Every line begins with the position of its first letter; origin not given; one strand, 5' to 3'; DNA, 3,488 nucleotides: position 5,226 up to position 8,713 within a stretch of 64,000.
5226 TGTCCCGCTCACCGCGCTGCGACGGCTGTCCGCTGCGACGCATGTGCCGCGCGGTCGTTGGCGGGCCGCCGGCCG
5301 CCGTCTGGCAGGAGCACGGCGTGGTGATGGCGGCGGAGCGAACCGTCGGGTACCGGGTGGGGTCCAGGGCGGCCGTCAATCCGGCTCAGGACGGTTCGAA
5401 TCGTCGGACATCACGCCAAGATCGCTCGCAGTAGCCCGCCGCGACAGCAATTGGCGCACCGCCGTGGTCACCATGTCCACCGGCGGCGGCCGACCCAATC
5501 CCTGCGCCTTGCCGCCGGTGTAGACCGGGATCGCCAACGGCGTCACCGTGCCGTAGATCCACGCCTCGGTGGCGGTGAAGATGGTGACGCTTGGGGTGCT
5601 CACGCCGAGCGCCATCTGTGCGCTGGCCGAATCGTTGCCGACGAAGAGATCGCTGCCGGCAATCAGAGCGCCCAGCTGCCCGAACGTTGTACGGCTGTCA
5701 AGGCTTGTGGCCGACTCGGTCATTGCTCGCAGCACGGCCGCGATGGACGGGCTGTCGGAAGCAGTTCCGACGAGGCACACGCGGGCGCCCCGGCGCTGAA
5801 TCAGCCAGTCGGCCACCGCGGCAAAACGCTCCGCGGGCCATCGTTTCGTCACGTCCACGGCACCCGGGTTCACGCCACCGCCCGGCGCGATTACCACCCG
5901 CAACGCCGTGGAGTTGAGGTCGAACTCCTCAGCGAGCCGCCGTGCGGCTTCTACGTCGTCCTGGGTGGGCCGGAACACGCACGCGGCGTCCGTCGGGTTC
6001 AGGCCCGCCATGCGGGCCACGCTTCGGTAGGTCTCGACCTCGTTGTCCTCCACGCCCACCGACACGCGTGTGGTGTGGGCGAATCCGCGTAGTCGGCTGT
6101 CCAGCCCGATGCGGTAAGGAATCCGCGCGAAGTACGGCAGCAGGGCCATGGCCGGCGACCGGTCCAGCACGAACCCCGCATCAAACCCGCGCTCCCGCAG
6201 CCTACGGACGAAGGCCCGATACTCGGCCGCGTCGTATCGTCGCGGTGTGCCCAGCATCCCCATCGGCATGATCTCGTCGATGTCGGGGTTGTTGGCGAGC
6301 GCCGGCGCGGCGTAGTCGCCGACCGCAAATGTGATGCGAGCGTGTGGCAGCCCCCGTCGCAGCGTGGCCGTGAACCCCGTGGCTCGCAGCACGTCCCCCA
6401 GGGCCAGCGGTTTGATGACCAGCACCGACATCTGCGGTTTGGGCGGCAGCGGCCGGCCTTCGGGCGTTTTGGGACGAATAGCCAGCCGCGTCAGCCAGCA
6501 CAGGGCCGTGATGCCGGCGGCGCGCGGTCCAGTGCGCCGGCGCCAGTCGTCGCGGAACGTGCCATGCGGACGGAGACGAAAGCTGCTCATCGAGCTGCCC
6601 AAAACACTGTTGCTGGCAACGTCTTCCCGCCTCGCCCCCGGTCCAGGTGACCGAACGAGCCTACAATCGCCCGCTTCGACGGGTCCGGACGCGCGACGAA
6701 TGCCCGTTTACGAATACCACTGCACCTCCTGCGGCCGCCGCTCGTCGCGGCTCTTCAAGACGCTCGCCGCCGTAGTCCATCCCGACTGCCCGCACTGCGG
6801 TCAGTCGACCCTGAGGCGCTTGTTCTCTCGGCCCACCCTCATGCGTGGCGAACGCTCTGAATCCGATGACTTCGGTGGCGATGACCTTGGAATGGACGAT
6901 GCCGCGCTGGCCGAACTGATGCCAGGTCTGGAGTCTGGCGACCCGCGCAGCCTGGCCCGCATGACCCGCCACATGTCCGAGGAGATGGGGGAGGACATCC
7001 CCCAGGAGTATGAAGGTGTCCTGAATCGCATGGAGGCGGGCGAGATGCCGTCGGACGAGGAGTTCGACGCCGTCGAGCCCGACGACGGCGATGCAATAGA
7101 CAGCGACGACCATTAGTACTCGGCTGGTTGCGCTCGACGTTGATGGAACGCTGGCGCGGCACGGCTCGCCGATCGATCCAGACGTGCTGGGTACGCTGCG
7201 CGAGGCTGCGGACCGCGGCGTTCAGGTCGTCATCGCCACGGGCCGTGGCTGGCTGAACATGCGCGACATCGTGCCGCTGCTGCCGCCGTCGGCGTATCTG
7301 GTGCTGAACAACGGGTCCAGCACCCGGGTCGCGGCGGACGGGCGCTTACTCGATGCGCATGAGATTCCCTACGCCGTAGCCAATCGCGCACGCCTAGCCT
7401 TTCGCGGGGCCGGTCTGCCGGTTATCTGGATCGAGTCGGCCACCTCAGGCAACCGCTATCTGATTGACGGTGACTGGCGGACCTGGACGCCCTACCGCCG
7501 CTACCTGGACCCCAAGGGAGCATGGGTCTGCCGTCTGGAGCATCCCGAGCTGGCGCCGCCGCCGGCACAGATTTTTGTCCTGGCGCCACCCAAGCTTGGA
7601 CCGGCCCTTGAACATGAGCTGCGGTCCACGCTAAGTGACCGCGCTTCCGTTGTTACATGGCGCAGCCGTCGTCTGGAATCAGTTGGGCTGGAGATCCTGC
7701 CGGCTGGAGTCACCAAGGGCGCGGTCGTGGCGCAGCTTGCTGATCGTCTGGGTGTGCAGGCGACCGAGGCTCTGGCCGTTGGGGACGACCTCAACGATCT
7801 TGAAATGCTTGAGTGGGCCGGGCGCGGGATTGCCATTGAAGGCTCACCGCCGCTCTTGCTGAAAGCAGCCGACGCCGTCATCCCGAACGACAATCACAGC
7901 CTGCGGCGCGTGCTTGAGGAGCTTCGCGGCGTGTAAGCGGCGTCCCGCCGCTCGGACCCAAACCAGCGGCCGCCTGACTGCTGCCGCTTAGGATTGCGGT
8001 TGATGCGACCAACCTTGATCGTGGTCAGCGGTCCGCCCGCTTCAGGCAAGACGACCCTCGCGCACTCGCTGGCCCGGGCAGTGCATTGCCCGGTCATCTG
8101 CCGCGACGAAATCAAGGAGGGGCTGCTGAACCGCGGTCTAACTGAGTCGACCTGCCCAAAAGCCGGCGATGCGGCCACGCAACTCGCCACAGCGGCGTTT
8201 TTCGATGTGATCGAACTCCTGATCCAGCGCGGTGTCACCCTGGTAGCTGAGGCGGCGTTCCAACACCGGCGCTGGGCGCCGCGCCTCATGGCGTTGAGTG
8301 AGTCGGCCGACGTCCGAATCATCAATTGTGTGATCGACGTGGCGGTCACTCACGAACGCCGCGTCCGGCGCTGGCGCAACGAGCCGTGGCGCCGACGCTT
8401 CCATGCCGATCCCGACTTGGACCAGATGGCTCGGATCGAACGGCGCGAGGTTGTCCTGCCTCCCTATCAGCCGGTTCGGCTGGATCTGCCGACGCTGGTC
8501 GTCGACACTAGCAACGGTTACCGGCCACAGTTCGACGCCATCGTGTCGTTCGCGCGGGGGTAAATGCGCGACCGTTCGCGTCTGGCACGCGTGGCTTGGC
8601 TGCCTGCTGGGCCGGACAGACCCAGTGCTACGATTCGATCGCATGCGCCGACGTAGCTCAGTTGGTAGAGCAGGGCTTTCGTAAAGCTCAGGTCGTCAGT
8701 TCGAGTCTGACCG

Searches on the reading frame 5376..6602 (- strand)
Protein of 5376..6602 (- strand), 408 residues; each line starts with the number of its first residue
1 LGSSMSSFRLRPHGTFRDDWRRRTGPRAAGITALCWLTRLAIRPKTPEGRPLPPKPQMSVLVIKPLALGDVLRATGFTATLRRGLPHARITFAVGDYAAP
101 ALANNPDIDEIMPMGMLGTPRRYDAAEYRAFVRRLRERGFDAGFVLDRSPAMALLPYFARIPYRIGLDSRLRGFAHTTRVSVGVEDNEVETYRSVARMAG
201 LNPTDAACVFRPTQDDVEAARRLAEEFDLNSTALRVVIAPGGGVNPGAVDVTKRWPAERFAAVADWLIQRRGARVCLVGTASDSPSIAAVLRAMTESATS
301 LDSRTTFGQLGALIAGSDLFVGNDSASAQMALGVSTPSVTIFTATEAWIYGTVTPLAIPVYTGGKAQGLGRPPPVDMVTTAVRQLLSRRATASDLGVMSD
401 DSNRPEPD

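Call 44: search_protein_families(library=pfam, proteins=[window:5376-6602:-], max_evalue=0.00001)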
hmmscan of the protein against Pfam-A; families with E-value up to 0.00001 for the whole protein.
window:5376-6602:- (408 aa): 1 family
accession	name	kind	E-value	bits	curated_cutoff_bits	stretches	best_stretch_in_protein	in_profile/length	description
PF01075.23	Glyco_transf_9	-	4.6e-28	98.6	22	1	129-351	2-218/247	Glycosyltransferase family 9 (heptosyltransferase)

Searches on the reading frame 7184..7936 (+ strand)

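Call 44: search_protein_families(library=pfam, proteins=[window:7184-7936:+], max_evalue=0.00001)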
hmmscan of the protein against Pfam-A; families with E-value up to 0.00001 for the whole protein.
window:7184-7936:+ (250 aa): 3 families
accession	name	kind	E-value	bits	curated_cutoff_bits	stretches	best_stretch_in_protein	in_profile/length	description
PF08282.18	Hydrolase_3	-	1.6e-27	97.3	20.9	1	4-237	23-247/255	haloacid dehalogenase-like hydrolase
PF05116.19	S6PP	-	4.1e-07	30.3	20.3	1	168-228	156-216/247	Sucrose-6F-phosphate phosphohydrolase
PF00702.32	Hydrolase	-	8.5e-07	30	26.4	0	170-213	148-191/191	haloacid dehalogenase-like hydrolase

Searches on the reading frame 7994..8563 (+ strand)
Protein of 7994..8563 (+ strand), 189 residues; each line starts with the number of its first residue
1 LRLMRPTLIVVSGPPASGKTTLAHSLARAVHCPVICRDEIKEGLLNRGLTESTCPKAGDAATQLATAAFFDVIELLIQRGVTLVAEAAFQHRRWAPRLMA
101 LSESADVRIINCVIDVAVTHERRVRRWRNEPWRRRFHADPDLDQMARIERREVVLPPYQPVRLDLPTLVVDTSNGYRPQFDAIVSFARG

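Call 44: search_protein_families(library=pfam, proteins=[window:7994-8563:+], max_evalue=0.00001)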
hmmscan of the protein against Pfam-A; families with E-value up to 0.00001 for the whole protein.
window:7994-8563:+ (189 aa): 1 family
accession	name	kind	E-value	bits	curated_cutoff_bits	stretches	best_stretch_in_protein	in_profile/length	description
PF13671.12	AAA_33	-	2.9e-14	54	27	1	8-135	1-127/143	AAA domain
